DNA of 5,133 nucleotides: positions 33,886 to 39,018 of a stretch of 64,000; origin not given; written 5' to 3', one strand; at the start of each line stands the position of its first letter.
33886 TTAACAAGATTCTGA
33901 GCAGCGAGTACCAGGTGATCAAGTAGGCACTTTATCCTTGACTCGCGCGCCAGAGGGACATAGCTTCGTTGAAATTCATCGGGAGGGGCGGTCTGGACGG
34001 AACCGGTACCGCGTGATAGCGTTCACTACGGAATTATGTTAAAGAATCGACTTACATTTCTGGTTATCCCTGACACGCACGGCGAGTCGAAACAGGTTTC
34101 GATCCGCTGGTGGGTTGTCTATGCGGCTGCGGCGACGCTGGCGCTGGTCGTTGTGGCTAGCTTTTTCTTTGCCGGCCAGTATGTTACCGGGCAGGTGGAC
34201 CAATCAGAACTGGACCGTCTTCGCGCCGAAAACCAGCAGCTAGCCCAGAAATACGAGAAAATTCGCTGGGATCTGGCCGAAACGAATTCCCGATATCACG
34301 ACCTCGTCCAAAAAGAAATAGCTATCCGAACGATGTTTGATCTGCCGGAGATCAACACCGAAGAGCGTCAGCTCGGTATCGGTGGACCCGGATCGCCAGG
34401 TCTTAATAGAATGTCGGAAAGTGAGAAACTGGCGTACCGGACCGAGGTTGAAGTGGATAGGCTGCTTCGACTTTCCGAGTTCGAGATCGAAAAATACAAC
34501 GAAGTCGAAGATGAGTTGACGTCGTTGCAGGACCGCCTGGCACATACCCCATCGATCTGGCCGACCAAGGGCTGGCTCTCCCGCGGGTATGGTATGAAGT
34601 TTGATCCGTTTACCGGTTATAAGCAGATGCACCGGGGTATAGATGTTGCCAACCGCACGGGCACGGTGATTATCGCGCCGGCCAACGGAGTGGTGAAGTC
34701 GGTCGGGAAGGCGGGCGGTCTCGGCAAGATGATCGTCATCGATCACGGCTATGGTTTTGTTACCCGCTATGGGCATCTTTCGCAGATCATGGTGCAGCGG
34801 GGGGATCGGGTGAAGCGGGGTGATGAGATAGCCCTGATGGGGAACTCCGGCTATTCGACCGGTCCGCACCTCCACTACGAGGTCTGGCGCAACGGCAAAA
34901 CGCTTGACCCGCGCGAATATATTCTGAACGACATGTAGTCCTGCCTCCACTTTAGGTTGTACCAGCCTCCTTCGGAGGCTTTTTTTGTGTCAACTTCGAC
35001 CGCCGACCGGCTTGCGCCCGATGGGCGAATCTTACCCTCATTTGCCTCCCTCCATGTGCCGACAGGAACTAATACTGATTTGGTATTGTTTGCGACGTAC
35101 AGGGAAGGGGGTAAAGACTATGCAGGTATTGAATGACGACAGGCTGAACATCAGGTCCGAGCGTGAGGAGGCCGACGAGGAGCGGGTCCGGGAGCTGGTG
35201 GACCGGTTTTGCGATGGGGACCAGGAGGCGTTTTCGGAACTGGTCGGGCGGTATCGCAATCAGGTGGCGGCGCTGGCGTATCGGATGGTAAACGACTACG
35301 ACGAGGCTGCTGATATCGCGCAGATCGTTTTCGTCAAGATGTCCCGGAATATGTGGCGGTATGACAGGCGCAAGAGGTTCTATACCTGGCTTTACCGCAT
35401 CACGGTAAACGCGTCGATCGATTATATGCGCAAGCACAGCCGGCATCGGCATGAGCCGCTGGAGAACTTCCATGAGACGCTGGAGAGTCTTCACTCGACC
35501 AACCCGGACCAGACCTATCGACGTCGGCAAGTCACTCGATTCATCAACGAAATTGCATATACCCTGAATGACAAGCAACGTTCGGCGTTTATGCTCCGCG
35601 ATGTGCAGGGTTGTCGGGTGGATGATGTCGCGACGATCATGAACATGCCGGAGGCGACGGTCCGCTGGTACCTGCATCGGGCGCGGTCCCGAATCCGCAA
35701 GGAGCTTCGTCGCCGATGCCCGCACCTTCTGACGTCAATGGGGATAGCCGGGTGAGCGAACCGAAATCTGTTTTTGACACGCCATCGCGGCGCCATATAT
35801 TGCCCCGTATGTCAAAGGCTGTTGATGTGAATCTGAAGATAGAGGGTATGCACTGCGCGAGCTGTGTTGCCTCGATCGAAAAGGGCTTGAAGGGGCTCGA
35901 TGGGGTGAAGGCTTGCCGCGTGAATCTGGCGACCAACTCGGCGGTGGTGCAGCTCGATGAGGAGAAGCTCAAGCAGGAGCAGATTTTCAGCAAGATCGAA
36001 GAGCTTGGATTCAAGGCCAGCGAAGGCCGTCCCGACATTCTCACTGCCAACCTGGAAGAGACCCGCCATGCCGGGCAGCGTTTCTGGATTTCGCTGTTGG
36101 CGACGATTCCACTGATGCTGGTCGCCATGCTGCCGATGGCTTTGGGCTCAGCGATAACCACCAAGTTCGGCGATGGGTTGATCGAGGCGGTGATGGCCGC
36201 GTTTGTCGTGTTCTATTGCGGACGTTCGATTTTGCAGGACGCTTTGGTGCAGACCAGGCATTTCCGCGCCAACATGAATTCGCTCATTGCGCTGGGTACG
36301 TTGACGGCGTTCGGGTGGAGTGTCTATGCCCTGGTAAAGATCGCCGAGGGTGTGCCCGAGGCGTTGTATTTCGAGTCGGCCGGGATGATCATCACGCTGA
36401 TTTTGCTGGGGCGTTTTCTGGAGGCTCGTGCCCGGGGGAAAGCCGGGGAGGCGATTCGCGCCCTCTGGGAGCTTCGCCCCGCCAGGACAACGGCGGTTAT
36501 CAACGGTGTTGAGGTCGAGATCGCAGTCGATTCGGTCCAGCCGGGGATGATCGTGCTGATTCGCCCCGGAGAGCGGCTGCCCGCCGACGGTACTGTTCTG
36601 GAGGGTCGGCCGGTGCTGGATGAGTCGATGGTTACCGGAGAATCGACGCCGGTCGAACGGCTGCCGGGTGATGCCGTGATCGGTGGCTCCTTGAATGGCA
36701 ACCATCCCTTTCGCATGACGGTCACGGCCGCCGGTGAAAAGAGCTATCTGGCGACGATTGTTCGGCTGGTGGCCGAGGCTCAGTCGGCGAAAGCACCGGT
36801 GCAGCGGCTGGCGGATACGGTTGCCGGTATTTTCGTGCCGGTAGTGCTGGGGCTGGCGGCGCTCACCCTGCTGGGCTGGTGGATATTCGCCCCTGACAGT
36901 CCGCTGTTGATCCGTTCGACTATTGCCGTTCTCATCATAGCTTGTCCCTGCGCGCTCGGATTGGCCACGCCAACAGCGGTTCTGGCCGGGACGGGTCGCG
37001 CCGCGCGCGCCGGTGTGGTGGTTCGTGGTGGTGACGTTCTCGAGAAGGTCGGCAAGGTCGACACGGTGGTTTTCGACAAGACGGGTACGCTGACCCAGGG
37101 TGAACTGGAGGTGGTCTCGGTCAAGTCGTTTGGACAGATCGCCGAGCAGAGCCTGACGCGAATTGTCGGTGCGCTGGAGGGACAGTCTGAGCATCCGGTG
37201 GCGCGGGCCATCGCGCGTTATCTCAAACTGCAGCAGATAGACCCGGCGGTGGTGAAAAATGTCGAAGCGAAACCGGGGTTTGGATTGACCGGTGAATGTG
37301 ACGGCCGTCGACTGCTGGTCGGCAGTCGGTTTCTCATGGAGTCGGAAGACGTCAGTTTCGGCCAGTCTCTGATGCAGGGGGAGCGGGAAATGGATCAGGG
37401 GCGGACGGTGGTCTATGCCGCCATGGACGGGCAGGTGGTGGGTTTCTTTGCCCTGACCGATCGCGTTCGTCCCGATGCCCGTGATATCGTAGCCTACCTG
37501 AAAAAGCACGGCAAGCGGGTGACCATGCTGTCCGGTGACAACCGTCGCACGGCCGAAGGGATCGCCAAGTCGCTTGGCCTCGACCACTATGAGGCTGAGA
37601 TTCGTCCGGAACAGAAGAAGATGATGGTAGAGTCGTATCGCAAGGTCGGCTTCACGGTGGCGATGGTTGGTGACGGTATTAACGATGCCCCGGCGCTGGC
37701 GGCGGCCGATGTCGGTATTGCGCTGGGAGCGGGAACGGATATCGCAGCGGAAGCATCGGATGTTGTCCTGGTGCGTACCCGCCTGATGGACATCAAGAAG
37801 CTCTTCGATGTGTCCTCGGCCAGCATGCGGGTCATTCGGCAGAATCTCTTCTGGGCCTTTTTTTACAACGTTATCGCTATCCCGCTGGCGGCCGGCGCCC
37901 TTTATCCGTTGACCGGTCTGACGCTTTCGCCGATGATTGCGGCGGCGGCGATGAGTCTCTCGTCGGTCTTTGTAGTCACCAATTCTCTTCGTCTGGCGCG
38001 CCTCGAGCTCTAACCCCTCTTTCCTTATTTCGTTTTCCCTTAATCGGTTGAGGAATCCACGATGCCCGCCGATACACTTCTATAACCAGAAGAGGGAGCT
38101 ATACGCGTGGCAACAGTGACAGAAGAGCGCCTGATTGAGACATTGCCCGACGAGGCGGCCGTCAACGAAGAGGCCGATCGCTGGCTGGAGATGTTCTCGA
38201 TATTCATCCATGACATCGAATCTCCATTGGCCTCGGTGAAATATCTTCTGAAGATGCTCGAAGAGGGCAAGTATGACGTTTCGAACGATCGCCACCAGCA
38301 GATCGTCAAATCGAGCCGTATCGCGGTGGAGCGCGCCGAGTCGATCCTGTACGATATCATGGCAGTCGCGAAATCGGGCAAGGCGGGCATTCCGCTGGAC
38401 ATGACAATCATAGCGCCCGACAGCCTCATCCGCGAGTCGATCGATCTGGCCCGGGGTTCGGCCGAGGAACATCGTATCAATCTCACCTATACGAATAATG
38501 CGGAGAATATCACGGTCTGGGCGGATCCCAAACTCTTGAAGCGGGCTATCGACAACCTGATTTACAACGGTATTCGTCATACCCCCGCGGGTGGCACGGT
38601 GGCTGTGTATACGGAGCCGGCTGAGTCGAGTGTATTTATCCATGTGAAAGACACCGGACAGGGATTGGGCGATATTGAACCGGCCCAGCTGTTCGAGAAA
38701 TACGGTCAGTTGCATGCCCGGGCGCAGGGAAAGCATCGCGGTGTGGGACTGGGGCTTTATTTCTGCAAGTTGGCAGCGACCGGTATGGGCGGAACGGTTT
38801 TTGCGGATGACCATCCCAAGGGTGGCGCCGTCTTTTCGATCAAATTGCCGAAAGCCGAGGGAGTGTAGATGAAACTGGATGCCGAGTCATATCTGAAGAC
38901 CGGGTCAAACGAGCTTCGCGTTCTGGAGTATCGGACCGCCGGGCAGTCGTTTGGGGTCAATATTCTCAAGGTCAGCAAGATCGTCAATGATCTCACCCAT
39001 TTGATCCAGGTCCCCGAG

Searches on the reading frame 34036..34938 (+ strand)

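Call 60: search_protein_families(library=pfam, proteins=[window:34036-34938:+], max_evalue=0.0001)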
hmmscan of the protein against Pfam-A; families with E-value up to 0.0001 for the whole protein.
window:34036-34938:+ (300 aa): 1 family
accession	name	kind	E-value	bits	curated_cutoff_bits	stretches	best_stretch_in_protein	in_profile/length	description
PF01551.29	Peptidase_M23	-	2.5e-34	117.8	28.7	1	197-292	1-96/96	Peptidase family M23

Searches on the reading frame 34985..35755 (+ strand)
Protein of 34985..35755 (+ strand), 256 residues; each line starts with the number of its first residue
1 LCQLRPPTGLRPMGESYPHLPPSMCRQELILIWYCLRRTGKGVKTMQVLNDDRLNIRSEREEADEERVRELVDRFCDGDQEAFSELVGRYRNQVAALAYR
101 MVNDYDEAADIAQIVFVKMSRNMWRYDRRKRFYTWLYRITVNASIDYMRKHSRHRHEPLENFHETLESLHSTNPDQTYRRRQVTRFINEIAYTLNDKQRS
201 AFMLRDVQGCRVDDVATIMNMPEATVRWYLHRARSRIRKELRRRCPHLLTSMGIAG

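Call 60: search_protein_families(library=pfam, proteins=[window:34985-35755:+], max_evalue=0.0001)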
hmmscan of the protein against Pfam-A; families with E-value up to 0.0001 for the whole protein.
window:34985-35755:+ (256 aa): 4 families
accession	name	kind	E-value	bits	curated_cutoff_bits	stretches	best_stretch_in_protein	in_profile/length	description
PF04542.20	Sigma70_r2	-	3.8e-17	62.3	24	1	86-153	1-70/71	Sigma-70 region 2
PF08281.18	Sigma70_r4_2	-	1.7e-11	44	25.7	1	194-236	11-53/54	Sigma-70, region 4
PF07638.17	Sigma70_ECF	-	2.2e-06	28.1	21.1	1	66-242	2-184/185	ECF sigma factor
PF04545.22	Sigma70_r4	-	8.9e-06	25.6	24.1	1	193-239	4-50/50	Sigma-70, region 4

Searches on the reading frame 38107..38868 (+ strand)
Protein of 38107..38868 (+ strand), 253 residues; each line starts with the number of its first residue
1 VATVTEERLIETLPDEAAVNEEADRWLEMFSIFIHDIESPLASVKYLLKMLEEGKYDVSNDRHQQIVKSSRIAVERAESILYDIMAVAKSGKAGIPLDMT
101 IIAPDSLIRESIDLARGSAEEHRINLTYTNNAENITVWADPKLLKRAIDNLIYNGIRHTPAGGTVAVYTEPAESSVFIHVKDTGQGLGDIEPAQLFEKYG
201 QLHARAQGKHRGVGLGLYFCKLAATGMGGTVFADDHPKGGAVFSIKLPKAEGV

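Call 60: search_protein_families(library=pfam, proteins=[window:38107-38868:+], max_evalue=0.0001)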
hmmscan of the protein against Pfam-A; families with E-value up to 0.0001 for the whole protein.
window:38107-38868:+ (253 aa): 2 families
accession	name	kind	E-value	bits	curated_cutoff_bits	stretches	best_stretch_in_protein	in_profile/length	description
PF02518.31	HATPase_c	-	2.1e-19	70.4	26.4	1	140-250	2-110/111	Histidine kinase-, DNA gyrase B-, and HSP90-like ATPase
PF00512.31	HisKA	-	5.1e-06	26.9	26.9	1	28-90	4-63/66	His Kinase A (phospho-acceptor) domain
